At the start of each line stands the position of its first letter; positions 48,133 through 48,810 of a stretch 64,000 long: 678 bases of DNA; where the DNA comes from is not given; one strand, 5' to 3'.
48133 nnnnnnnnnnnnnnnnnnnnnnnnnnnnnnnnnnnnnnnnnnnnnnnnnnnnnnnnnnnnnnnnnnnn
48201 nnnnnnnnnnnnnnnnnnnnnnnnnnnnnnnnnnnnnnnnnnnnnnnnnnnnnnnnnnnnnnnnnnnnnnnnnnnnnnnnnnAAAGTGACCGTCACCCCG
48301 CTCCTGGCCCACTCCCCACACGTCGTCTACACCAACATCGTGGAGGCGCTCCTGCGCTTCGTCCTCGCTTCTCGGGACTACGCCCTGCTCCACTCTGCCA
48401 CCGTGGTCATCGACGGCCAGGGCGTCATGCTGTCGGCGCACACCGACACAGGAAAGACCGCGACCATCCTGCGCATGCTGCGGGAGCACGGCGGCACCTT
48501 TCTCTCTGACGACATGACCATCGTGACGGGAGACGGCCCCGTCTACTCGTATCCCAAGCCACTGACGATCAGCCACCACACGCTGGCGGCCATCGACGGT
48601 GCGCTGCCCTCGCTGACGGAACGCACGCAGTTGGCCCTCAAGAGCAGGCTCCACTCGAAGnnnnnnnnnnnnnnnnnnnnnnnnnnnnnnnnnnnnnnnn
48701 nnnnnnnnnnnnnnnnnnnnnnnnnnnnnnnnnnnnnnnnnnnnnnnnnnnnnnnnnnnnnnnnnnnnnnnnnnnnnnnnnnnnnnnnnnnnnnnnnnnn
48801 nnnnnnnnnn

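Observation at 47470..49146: Unusual fusion of a GtrA-like membrane domain to an HPr-kinase-like P-loop domain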

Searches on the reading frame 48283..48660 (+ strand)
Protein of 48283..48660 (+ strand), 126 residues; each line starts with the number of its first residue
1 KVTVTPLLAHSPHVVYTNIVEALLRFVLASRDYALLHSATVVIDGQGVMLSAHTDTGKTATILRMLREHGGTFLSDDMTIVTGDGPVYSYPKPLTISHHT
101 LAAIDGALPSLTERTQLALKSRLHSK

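Call 40: search_solved_structures(query=window:48283-48660:+, max_evalue=10, show_alignments=4)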
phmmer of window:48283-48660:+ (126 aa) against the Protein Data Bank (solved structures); distinct sequences matched with E-value up to 10: 6.
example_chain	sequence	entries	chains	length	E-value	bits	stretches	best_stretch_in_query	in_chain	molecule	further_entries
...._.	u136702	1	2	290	0.25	14.7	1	31-81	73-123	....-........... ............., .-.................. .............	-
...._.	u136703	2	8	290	0.69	13.3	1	31-80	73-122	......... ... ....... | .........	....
7y8n_A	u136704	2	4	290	0.7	13.3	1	31-80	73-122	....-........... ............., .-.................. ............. | SciR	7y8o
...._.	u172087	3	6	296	0.76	13.2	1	31-118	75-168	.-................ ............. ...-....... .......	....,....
1jb1_A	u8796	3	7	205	0.95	12.9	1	35-81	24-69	HPRK PROTEIN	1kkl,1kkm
2qmh_A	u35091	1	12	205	0.98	12.8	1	35-81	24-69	HPr kinase/phosphorylase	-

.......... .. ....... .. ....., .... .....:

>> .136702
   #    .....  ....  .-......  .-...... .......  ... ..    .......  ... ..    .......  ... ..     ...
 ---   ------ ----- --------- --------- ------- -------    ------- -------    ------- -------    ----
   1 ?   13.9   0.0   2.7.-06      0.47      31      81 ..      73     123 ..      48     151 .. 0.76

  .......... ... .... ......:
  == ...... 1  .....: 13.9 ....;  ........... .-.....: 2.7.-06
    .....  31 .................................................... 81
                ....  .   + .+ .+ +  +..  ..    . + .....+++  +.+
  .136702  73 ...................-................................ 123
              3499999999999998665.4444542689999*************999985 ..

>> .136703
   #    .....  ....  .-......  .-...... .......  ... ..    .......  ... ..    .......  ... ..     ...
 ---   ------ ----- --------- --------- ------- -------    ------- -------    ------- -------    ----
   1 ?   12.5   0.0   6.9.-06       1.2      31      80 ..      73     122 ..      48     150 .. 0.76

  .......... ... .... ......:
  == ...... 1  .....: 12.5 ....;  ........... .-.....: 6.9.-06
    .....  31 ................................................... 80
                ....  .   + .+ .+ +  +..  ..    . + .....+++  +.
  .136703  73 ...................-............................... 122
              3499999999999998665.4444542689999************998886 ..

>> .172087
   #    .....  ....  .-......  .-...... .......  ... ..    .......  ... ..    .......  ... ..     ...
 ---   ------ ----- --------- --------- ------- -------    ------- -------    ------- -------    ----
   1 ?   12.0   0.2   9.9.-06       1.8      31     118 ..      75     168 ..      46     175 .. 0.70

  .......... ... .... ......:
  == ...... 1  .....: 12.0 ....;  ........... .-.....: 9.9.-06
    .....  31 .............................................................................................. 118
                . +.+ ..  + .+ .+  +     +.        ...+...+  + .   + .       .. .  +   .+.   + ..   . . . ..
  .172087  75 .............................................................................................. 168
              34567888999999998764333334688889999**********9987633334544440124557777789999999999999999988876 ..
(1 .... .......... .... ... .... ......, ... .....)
